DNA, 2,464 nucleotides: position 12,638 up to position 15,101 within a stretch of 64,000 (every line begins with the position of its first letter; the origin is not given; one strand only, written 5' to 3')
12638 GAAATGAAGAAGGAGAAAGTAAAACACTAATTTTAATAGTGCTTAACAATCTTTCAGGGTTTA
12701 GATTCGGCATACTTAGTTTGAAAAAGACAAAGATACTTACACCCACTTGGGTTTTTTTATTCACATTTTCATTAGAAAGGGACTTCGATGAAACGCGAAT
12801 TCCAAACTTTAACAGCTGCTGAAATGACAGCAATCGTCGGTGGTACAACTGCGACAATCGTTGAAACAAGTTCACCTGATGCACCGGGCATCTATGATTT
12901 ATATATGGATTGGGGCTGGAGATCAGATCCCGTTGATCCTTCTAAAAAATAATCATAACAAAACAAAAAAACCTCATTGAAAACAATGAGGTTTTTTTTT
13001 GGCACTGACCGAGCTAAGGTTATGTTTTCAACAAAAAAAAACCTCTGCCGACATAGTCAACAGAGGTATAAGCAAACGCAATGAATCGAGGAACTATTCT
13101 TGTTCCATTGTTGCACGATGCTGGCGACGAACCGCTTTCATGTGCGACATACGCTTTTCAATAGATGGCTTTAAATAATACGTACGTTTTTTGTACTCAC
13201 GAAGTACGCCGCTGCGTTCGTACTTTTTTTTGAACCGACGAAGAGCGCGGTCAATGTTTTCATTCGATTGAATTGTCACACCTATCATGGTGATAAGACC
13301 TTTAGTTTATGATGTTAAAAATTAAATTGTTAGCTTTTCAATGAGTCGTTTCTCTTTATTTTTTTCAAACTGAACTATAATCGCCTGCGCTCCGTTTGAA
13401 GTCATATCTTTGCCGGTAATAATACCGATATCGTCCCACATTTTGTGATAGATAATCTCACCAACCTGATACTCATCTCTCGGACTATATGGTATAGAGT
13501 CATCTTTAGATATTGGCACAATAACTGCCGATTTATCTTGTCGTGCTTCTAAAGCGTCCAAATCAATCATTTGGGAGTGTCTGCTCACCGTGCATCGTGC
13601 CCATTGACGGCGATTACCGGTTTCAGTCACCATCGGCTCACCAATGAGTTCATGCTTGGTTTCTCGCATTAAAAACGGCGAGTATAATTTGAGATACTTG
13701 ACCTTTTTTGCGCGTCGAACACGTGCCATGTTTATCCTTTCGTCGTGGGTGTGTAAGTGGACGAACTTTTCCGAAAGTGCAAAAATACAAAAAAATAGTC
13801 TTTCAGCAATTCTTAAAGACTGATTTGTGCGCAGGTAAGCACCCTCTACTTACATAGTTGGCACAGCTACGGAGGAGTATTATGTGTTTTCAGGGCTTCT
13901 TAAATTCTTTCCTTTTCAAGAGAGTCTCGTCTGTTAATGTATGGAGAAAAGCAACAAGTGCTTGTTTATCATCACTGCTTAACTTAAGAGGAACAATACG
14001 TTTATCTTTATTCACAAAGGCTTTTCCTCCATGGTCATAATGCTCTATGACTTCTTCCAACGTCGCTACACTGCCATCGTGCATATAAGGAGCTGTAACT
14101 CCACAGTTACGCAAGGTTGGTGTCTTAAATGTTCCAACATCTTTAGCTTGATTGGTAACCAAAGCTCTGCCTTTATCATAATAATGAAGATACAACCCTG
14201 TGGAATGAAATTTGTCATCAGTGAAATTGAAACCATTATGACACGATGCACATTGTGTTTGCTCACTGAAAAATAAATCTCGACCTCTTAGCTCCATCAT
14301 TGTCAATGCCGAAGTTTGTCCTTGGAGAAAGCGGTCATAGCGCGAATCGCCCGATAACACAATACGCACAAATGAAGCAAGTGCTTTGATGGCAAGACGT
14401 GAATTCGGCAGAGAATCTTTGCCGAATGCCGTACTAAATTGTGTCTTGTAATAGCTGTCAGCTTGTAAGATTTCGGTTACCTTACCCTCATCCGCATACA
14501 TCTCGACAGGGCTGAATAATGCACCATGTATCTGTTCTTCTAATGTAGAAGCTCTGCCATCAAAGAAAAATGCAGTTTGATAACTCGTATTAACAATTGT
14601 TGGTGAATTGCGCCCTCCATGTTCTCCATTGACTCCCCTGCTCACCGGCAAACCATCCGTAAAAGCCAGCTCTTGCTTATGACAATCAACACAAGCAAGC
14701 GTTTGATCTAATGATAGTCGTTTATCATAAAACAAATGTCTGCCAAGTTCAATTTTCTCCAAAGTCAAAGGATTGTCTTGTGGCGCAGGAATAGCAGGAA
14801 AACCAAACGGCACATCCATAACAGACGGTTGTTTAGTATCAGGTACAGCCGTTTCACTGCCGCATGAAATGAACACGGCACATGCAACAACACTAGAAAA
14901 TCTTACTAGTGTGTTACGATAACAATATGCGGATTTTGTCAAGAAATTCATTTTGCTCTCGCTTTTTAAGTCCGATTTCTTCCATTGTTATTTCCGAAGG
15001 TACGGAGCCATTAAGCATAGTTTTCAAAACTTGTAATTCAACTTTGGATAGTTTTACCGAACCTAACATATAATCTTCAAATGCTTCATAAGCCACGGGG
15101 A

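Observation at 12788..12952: Unannotated double-glycine-leader peptide gene (54 aa) with its own promoter region and terminator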

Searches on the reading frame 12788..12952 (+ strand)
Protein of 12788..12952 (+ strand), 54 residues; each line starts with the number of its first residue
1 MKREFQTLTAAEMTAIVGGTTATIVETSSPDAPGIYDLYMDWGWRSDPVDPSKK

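Call 5: search_protein_families(library=ncbifam, proteins=[window:12788-12952:+], max_evalue=1)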
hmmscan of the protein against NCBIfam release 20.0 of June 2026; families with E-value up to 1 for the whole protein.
window:12788-12952:+ (54 aa): 1 family
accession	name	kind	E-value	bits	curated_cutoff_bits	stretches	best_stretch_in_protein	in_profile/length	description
TIGR01847.1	bacteriocin_sig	domain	0.16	12.7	15.7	1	5-19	1-15/15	bacteriocin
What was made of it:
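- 12788..12844 (+): Double-glycine leader (residues 1-19). Predicted cleavage after G19. TIGR01847 scores 12.7 bits, below its cut-off of 15.7 (call 5).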

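Call 6: search_protein_families(library=pfam, proteins=[window:12788-12952:+], max_evalue=10)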
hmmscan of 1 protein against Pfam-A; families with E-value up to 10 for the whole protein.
window:12788-12952:+ (54 aa): 0 families
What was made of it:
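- No hit to any curated RiPP precursor family (calls 5, 6).
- Tried and rejected: Pfam and NCBIfam gave nothing for the core (calls 5, 6).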

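Call 10: find_homologous_proteins(query=window:12788-12949:+, max_evalue=10)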
Query seq(54 aa) (54 aa): 5 proteins with E <= 10 among 5 candidates.
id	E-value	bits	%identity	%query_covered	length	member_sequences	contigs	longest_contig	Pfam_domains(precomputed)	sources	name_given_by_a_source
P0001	3.4e-29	116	100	100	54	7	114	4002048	-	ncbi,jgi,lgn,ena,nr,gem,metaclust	ncbi:MAG: hypothetical protein ACK5C0_14770 [Candidatus Kapaibacterium sp.]|jgi:hypothetical protein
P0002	1.7e-22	95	81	100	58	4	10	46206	-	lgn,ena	-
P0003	2.1e-17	79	79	87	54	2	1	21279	-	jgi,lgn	-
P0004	2.3e-16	76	77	87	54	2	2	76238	-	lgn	-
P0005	4.2e-14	69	68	87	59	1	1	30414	-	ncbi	-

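Call 13: list_cluster_members(proteins=[P0001, P0002, P0003, P0004, P0005])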
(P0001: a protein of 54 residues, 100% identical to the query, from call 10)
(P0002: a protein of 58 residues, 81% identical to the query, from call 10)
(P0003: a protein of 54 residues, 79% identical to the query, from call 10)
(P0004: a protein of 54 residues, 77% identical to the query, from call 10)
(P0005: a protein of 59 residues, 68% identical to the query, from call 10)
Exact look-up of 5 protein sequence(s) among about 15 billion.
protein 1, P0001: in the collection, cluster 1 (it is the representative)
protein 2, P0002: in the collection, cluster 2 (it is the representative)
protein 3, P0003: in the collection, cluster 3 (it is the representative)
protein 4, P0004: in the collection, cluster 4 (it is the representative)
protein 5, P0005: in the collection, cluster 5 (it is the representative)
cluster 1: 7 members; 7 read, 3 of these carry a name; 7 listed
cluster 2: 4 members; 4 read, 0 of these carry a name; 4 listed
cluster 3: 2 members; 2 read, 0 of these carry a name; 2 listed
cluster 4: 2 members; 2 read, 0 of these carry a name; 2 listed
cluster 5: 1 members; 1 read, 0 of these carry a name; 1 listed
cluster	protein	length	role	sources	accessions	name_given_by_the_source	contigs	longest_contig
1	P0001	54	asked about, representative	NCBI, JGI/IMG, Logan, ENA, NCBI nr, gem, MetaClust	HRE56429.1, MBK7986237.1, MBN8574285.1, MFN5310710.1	MAG: hypothetical protein ACK5C0_14770 [Candidatus Kapaibacterium sp.] | hypothetical protein | hypothetical protein [Ignavibacteria bacterium]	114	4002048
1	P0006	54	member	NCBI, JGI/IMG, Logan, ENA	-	hypothetical protein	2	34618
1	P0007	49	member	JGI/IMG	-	hypothetical protein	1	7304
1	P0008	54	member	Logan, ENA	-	-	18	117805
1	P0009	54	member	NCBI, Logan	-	-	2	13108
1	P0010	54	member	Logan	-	-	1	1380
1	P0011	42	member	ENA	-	-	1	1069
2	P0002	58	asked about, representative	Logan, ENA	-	-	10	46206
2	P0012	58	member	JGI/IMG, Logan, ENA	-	-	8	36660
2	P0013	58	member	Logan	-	-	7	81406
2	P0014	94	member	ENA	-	-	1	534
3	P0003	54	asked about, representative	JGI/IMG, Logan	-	-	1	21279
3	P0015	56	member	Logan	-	-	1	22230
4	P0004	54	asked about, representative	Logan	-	-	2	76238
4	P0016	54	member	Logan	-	-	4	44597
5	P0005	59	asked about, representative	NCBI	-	-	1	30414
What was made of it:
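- Checked: The identical 54-residue protein is annotated as 'hypothetical protein' in several NCBI MAG records, including HRE56429.1, MBK7986237.1, MBN8574285.1 and MFN5310710.1 (calls 10, 13).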

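Call 15: find_encoding_contigs(protein=P0005, flank=10000, max_places=3)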
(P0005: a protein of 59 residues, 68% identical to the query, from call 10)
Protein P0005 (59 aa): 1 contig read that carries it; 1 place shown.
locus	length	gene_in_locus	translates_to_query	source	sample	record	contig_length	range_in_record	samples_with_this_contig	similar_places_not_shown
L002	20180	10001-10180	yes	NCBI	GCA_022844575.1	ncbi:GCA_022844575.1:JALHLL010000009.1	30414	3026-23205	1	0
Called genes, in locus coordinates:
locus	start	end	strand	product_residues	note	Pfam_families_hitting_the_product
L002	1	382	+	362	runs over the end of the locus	PF03193:RsgA_GTPase, PF01926:MMR_HSR1 (weak)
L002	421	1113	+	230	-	PF06210:DUF1003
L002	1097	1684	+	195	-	-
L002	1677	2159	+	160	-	PF06445:GyrI-like, PF14526:Cass2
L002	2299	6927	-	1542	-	-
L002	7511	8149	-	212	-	PF01300:Sua5_yciO_yrdC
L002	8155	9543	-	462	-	PF00206:Lyase_1, PF10415:FumaraseC_C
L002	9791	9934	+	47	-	-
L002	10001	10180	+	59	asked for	-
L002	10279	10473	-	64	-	PF01165:Ribosomal_S21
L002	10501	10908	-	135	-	-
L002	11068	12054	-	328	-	PF03150:CCP_MauG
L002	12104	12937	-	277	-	PF02511:Thy1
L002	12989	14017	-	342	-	PF13428:TPR_14 (faint), PF14559:TPR_19 (weak)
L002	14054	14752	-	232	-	PF01027:Bax1-I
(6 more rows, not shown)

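Call 16: find_encoding_contigs(protein=P0004, flank=10000, max_places=3)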
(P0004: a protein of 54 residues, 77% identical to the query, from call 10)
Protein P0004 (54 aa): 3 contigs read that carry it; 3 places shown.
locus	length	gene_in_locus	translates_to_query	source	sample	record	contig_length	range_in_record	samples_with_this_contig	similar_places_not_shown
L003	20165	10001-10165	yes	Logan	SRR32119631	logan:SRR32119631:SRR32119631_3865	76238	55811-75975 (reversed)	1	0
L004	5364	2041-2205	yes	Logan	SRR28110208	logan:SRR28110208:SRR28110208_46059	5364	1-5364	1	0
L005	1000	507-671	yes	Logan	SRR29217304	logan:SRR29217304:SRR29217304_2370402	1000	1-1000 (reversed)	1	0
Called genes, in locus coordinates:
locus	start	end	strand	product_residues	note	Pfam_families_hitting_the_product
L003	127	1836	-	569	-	PF01368:DHH, PF02272:DHHA1, PF17768:RecJ_OB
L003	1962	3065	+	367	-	PF03193:RsgA_GTPase, PF01926:MMR_HSR1 (weak)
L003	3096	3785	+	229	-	PF06210:DUF1003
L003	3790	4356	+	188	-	-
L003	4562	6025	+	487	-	PF00144:Beta-lactamase, PF11954:DUF3471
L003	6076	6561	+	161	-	PF06445:GyrI-like, PF14526:Cass2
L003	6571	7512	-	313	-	PF00515:TPR_1 (weak), PF13414:TPR_11, PF13431:TPR_17, PF00515:TPR_1, PF07719:TPR_2 (weak), PF13181:TPR_8 (weak), PF13424:TPR_12 (weak), PF13414:TPR_11, +7 more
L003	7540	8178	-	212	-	PF01300:Sua5_yciO_yrdC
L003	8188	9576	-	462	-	PF00206:Lyase_1, PF10415:FumaraseC_C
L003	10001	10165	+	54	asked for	-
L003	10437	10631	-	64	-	PF01165:Ribosomal_S21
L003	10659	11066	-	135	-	-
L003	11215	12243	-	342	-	PF03150:CCP_MauG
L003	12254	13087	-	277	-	PF02511:Thy1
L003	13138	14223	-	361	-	PF00515:TPR_1 (faint), PF07719:TPR_2 (faint), PF13428:TPR_14 (faint), PF14559:TPR_19 (faint)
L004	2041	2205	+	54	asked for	-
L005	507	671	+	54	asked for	-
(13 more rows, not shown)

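Call 17: find_encoding_contigs(protein=P0002, flank=10000, max_places=3)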
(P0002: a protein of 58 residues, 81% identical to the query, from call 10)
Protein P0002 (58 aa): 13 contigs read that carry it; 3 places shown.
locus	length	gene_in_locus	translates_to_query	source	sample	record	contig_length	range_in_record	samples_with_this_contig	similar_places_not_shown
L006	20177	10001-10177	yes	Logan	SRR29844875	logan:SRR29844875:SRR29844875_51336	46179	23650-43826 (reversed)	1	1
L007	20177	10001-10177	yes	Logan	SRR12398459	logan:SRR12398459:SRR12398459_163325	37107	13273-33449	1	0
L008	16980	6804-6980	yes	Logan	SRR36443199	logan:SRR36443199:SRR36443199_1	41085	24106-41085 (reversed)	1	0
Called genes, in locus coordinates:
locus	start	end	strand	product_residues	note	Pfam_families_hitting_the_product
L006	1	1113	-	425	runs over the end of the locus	PF26002:Beta-barrel_AprE (faint)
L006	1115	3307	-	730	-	PF03412:Peptidase_C39, PF00664:ABC_membrane, PF00005:ABC_tran, PF02463:SMC_N (faint)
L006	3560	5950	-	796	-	PF01590:GAF (weak), PF13185:GAF_2 (weak), PF13492:GAF_3 (faint), PF00990:GGDEF (weak)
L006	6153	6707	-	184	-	PF02075:RuvC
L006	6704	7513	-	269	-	PF01678:DAP_epimerase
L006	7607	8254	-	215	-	PF01300:Sua5_yciO_yrdC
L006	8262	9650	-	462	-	PF00206:Lyase_1, PF10415:FumaraseC_C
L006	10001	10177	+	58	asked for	-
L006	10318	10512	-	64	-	PF01165:Ribosomal_S21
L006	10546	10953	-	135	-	-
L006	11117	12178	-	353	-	PF03150:CCP_MauG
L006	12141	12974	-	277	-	PF02511:Thy1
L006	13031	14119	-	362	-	PF07719:TPR_2 (faint), PF13428:TPR_14 (faint), PF14559:TPR_19 (weak)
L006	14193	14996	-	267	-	PF01027:Bax1-I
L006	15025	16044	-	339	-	-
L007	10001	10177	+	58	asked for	-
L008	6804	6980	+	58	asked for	-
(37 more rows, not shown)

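Call 18: find_encoding_contigs(protein=P0003, flank=10000, max_places=3)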
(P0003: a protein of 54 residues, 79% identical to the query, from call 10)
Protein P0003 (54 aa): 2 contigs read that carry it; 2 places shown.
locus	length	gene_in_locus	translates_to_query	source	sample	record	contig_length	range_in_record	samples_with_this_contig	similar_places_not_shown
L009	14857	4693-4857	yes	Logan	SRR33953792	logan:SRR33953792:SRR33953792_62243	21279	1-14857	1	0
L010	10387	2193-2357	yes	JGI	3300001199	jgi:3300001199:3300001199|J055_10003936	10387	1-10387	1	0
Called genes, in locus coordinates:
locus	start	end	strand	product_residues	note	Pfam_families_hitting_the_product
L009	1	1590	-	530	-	?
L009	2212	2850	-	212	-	PF01300:Sua5_yciO_yrdC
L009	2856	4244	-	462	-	PF00206:Lyase_1, PF10415:FumaraseC_C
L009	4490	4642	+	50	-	-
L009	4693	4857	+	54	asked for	-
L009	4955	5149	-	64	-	PF01165:Ribosomal_S21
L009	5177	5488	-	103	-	-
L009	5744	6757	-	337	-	PF03150:CCP_MauG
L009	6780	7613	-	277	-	PF02511:Thy1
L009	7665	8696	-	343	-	PF07719:TPR_2 (faint), PF12895:ANAPC3 (faint), PF13428:TPR_14 (faint), PF14559:TPR_19 (weak)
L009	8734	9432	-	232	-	PF01027:Bax1-I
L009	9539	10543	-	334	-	PF18962:Por_Secre_tail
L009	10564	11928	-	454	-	PF01546:Peptidase_M20, PF07687:M20_dimer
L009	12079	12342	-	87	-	-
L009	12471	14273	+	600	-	PF02563:Poly_export, PF10531:SLBB, PF22461:SLBB_2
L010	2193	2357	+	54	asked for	-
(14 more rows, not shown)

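Call 34: search_protein_representatives(alignment_id=A2)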
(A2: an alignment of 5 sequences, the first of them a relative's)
Query: 5 sequences, 56 profile positions. Proteins with E-value up to 0.001 (for the whole library): 2; up to 1e-10: 1; up to 1e-30: 1. The best 2 are listed.
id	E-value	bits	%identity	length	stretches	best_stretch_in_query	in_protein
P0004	7.0e-33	128.6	-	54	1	1-56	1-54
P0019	2.9e-04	37.0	-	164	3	4-22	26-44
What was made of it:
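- Closest known: Class II microcins of Enterobacterales. Different: No sequence similarity of the core to anything outside this clade (call 34).
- Closest known: Bacteroidetocins. Different: No similarity to them or to any other family was detected for this peptide (calls 5, 6, 34).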

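Call 47: predict_structure(alignment_id=A2)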
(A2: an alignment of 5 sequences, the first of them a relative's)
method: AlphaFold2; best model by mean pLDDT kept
length: 54 residues; sequences in the alignment: 5
mean_pLDDT: 58.6   pTM: 0.24
mean pLDDT of the five models: 58.6, 57.9, 57.2, 54.9, 51.4
residues with pLDDT >= 90: 0; 70-90: 9; 50-70: 38; < 50: 7
segments of 3 or more residues with pLDDT < 50: 25-27
pLDDT, mean of each block of 10 residues (from residue 1): 74 62 50 55 55 50
secondary structure, 60 per line:
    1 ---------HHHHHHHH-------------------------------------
elements in order: H10-17
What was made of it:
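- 12788..12844 (+): AlphaFold2 predicts a helix only at residues 10-17, which are positions -10 to -3 (call 47).
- On Double-glycine (GG) leader peptides / PCAT substrates: AlphaFold2 predicts a helix at residues 10-17 (positions -10 to -3) and nothing else, but at low confidence (mean pLDDT 58.6; first 10-residue block 74) (call 47).
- The AlphaFold2 model has low confidence (pLDDT 58.6; call 47).
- Tried and rejected: Confidence is low and the core is predicted unstructured (call 47).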

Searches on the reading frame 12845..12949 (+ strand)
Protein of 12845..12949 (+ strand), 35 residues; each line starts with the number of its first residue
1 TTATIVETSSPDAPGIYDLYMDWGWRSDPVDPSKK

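Call 56: search_solved_structures(query=window:12845-12949:+, max_evalue=10, show_alignments=3)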
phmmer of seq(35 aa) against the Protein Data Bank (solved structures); distinct sequences matched with E-value up to 10: 4.
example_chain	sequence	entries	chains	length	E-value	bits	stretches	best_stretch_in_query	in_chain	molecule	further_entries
8ey3_A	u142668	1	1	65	0.38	14.4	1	10-32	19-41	Cys_rich_CPCC domain-containing protein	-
8ey4_I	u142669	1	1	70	0.45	14.1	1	10-32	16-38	Cys_rich_CPCC domain-containing protein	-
2e1m_B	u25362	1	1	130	1.2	12.9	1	12-25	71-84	L-glutamate oxidase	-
9w54_B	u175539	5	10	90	1.7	12.4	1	12-25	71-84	L-glutamate oxidase precursor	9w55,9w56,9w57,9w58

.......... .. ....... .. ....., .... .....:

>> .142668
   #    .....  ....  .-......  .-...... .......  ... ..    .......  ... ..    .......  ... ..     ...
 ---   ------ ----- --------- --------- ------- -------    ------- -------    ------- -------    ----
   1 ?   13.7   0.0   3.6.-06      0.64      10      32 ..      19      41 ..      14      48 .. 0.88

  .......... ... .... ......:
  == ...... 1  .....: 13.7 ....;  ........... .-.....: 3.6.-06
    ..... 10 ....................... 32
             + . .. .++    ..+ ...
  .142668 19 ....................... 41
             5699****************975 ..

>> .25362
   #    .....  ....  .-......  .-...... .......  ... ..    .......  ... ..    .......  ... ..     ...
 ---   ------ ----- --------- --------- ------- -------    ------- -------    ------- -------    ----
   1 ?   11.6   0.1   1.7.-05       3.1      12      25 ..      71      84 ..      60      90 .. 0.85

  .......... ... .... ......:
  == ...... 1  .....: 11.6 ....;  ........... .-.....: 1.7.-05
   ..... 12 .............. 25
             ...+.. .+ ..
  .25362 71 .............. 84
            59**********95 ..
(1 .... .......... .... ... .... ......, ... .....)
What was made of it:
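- Tried and rejected: It lacks meaning here because the peptide has no Cys (call 56).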

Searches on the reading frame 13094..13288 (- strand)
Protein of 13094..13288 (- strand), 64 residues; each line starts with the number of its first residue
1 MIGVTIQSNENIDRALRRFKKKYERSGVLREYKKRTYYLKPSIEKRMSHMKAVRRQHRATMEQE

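Call 4: search_protein_families(library=pfam, proteins=[window:13094-13288:-])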
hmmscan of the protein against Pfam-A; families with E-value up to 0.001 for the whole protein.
window:13094-13288:- (64 aa): 1 family
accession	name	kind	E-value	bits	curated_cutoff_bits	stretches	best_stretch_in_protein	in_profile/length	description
PF01165.25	Ribosomal_S21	-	1.7e-18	66.5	27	1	4-56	2-54/55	Ribosomal protein S21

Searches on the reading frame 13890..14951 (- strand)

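Call 4: search_protein_families(library=pfam, proteins=[window:13890-14951:-])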
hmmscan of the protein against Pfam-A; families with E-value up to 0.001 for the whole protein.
window:13890-14951:- (353 aa): 5 families
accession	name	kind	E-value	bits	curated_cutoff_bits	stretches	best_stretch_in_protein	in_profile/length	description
PF03150.19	CCP_MauG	-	1.8e-55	188.1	25.6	2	65-213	2-148/149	Di-haem cytochrome c peroxidase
PF06537.16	DHOR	-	6.3e-06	25.4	22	0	286-339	451-499/499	Di-haem oxidoreductase, putative peroxidase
PF21419.2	RoxA-like_Cyt-c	-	3.2e-05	23.8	26.7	1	279-303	6-30/39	RoxA-like, cytochrome c-like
PF00034.26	Cytochrom_C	-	0.00012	23.7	21.3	0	223-339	4-89/90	Cytochrome c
PF14522.11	Cytochrome_C7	-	0.0009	19.5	24.8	0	230-243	12-24/67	Cytochrome c7 and related cytochrome c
